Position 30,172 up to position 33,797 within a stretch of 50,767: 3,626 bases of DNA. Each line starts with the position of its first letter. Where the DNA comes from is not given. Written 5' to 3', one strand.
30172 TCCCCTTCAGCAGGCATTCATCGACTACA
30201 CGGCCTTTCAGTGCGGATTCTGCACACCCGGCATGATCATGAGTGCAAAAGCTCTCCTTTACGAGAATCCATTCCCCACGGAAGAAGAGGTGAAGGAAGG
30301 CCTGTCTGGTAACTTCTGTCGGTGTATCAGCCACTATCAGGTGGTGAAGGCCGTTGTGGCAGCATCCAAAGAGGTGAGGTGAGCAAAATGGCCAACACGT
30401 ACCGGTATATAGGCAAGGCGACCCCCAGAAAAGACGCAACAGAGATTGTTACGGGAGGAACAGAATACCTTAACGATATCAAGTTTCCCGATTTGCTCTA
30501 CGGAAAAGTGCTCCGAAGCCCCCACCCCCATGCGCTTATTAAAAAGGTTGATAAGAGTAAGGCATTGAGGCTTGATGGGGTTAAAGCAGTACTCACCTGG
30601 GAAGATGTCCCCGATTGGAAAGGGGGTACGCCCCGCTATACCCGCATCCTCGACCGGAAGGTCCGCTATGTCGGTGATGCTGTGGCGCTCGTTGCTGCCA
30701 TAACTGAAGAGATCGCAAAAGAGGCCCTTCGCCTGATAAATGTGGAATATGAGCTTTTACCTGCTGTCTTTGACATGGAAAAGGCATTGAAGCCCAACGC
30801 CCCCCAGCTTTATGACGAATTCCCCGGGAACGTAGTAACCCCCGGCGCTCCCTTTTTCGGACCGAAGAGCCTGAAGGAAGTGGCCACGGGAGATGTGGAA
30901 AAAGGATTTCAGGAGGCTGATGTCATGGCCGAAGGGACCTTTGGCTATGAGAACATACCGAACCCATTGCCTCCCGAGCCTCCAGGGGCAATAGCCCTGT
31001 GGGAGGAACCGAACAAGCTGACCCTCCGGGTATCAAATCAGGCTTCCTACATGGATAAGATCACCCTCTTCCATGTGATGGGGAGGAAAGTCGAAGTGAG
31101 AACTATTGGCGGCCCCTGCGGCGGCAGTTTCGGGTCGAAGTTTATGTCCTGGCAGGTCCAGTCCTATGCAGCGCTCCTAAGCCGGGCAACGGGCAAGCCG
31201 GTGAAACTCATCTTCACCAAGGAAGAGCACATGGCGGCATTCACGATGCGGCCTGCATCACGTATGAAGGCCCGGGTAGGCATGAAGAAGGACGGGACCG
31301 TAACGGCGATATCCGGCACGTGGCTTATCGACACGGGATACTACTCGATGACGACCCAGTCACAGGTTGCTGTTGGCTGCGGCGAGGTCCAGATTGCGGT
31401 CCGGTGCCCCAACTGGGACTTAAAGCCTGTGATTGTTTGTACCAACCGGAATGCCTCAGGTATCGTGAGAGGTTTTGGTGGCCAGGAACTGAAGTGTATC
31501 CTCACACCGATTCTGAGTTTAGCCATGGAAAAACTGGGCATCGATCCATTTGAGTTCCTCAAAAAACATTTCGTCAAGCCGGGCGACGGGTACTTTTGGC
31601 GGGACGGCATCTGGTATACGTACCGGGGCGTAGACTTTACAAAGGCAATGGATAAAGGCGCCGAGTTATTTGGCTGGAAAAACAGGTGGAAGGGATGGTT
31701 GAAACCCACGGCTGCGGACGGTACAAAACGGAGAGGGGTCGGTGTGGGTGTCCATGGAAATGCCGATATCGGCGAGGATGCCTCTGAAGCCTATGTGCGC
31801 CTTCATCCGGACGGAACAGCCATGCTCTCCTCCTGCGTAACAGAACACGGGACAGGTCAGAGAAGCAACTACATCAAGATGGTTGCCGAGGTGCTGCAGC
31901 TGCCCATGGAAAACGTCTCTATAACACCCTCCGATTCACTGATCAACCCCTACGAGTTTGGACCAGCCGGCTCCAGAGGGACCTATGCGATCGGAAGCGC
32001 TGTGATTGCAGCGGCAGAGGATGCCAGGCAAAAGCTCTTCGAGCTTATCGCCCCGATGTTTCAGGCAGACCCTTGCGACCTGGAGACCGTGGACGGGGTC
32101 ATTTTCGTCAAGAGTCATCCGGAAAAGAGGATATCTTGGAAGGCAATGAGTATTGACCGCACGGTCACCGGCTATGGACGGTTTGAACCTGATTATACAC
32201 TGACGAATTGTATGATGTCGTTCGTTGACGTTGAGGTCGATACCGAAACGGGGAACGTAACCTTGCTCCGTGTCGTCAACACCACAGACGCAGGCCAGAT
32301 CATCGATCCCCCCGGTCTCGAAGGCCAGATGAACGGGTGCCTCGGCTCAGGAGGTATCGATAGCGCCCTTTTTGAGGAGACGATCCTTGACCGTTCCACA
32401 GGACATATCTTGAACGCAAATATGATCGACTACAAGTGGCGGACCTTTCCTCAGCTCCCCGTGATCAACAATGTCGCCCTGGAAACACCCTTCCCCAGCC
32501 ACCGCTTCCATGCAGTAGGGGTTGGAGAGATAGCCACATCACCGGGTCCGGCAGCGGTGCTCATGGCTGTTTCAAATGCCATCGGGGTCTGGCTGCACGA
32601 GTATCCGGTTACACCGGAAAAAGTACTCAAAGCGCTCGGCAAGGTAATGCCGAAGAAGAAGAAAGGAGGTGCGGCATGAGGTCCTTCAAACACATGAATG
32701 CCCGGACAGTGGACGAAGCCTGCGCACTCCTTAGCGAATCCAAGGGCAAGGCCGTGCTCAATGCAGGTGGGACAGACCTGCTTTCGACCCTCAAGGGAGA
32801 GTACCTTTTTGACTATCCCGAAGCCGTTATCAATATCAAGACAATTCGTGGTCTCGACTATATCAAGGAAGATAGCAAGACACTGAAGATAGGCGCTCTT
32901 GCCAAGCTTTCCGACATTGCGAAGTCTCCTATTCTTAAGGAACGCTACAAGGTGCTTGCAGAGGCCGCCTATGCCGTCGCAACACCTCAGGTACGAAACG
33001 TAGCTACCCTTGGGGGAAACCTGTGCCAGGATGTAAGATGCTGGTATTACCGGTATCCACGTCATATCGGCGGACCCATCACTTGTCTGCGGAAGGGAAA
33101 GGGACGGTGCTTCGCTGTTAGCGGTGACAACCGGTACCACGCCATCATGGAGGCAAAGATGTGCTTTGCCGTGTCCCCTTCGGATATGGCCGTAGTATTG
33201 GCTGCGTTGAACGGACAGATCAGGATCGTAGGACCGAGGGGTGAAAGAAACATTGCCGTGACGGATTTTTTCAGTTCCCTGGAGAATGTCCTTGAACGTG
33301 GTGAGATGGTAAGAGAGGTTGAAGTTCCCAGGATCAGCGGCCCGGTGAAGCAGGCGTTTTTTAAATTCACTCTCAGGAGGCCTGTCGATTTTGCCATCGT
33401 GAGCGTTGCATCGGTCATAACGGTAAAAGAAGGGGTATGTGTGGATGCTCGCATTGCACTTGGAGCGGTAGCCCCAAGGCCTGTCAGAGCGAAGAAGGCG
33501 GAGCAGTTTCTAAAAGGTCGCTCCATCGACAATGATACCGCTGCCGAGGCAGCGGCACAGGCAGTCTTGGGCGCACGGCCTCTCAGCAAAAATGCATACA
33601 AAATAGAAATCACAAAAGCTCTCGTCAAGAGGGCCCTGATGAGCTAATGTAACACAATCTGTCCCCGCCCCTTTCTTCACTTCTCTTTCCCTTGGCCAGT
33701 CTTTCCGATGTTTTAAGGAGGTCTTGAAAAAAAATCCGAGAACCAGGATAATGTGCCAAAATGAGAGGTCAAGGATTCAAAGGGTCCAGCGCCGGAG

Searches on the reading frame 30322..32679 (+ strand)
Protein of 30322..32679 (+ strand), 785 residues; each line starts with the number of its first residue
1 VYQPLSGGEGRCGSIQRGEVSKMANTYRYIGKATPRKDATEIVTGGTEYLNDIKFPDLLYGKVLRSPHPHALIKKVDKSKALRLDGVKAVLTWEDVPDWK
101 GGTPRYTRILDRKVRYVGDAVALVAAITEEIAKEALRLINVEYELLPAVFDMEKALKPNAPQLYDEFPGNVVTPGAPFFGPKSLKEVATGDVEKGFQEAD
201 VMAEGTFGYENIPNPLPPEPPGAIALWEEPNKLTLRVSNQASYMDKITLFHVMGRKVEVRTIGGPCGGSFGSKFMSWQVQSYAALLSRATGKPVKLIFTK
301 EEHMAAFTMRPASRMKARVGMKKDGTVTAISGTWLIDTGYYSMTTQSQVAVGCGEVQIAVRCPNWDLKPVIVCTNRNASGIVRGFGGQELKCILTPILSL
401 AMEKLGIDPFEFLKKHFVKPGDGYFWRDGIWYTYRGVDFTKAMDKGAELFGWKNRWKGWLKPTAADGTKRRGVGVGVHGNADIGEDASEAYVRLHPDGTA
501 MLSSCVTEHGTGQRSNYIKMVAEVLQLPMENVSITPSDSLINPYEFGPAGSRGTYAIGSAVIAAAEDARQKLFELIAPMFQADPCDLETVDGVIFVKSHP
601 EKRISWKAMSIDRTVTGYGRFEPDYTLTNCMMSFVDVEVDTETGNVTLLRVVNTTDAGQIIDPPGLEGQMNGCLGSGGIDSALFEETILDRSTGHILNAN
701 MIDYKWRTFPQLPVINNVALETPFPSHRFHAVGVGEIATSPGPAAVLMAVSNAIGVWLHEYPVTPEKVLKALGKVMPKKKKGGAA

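Call 10: search_protein_families(library=pfam, proteins=[window:30322-32679:+])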
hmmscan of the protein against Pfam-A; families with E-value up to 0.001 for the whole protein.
window:30322-32679:+ (785 aa): 3 families
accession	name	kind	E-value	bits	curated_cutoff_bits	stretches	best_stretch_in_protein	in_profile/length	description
PF20256.3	MoCoBD_2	-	2.7e-52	178.5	27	1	446-713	2-283/283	Molybdopterin cofactor-binding domain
PF02738.23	MoCoBD_1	-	3.3e-47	161.1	27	1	185-415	11-242/244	Molybdopterin cofactor-binding domain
PF01315.27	Ald_Xan_dh_C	-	1e-27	97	31.3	1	44-146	1-109/110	Aldehyde oxidase and xanthine dehydrogenase, a/b hammerhead domain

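Call 53: search_protein_families(library=ncbifam, proteins=[window:30322-32679:+])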
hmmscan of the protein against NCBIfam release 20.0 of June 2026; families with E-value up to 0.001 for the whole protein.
window:30322-32679:+ (785 aa): 13 families
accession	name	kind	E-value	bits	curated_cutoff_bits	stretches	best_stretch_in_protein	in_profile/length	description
NF007426.0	PRK09970.1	equivalog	4.5e-111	372.2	916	1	27-772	3-755/761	xanthine dehydrogenase molybdenum-binding subunit XdhA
NF043082.1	XdhA_XDHase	equivalog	5.3e-111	372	780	1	30-772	1-752/758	xanthine dehydrogenase subunit XdhA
TIGR03194.1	4hydrxCoA_A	equivalog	8.7e-108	361.7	994.55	1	34-772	1-746/746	4-hydroxybenzoyl-CoA reductase subunit alpha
NF041018.1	glyceraldDH_alpha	equivalog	1.3e-95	321.4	790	1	28-769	1-741/741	glyceraldehyde dehydrogenase subunit alpha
TIGR03196.1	pucD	equivalog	2.2e-92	310.8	783.65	2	30-574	3-544/763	xanthine dehydrogenase subunit D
TIGR03313.1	Se_sel_red_Mo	hypoth_equivalog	2.8e-76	257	1101.9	2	189-774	361-951/951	molybdopterin-dependent oxidoreductase Mo/Fe-S-binding subunit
NF040766.1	CODH_aero_grp5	exception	1.2e-75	255.2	950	2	27-611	2-592/785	aerobic carbon-monoxide dehydrogenase large subunit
NF045668.1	pterin_aldehy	equivalog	4.8e-75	253.3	1100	1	22-772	167-904/905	molybdopterin-dependent aldehyde oxidoreductase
NF041671.1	peri_hyde_PaoC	equivalog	3.8e-68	230.5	1180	1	24-774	12-733/735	aldehyde oxidoreductase molybdenum-binding subunit PaoC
TIGR02416.1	CO_dehy_Mo_lg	equivalog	2.1e-64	218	991.15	1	42-765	5-764/770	aerobic carbon-monoxide dehydrogenase large subunit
TIGR03311.1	Se_dep_XDH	equivalog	1.7e-63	215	830.45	1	15-749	146-827/848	selenium-dependent xanthine dehydrogenase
TIGR02965.1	xanthine_xdhB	equivalog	5.6e-38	130.6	849.5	1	32-594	3-554/758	xanthine dehydrogenase molybdopterin binding subunit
TIGR02969.1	mam_aldehyde_ox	subfamily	1.5e-17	62.4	1912.3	1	15-754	561-1279/1330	aldehyde oxidase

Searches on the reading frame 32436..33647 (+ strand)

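Call 10: search_protein_families(library=pfam, proteins=[window:32436-33647:+])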
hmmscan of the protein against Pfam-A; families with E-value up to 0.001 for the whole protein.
window:32436-33647:+ (403 aa): 2 families
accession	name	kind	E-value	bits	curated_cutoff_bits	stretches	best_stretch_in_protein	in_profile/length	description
PF00941.27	FAD_binding_5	-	1.3e-38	132.9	27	1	83-299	2-169/170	FAD binding domain in molybdopterin dehydrogenase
PF03450.22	CO_deh_flav_C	-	2.7e-19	69.6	25.5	1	308-402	2-100/102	CO dehydrogenase flavoprotein C-terminal domain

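Call 53: search_protein_families(library=ncbifam, proteins=[window:32436-33647:+])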
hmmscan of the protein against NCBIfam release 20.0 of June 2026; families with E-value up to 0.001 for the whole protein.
window:32436-33647:+ (403 aa): 8 families
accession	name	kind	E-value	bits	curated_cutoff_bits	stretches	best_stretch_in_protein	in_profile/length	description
NF041019.1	glyceraldDH_beta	equivalog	4.6e-51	173.7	350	2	248-402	121-278/280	glyceraldehyde dehydrogenase subunit beta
NF043083.1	XdhB_XDHase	equivalog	1.6e-48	165.3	310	2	87-199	8-118/289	xanthine dehydrogenase subunit XdhB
NF007427.0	PRK09971.1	equivalog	1.1e-47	162.7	287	2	87-199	8-118/292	xanthine dehydrogenase FAD-binding subunit XdhB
TIGR03195.1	4hydrxCoA_B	equivalog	8.4e-47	159.8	404.55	1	83-375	4-286/321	4-hydroxybenzoyl-CoA reductase subunit beta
TIGR02963.1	xanthine_xdhA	equivalog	1.2e-32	113.2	467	2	249-400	307-464/468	xanthine dehydrogenase small subunit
TIGR03199.1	pucC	equivalog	5.1e-19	68.6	306.05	1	91-198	3-108/264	xanthine dehydrogenase subunit C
TIGR03312.1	Se_sel_red_FAD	hypoth_equivalog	2.7e-07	30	241.5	1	90-197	8-107/257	molybdopterin-dependent oxidoreductase FAD-binding subunit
TIGR02969.1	mam_aldehyde_ox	subfamily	8.6e-05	20.2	1912.3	1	246-396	359-514/1330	aldehyde oxidase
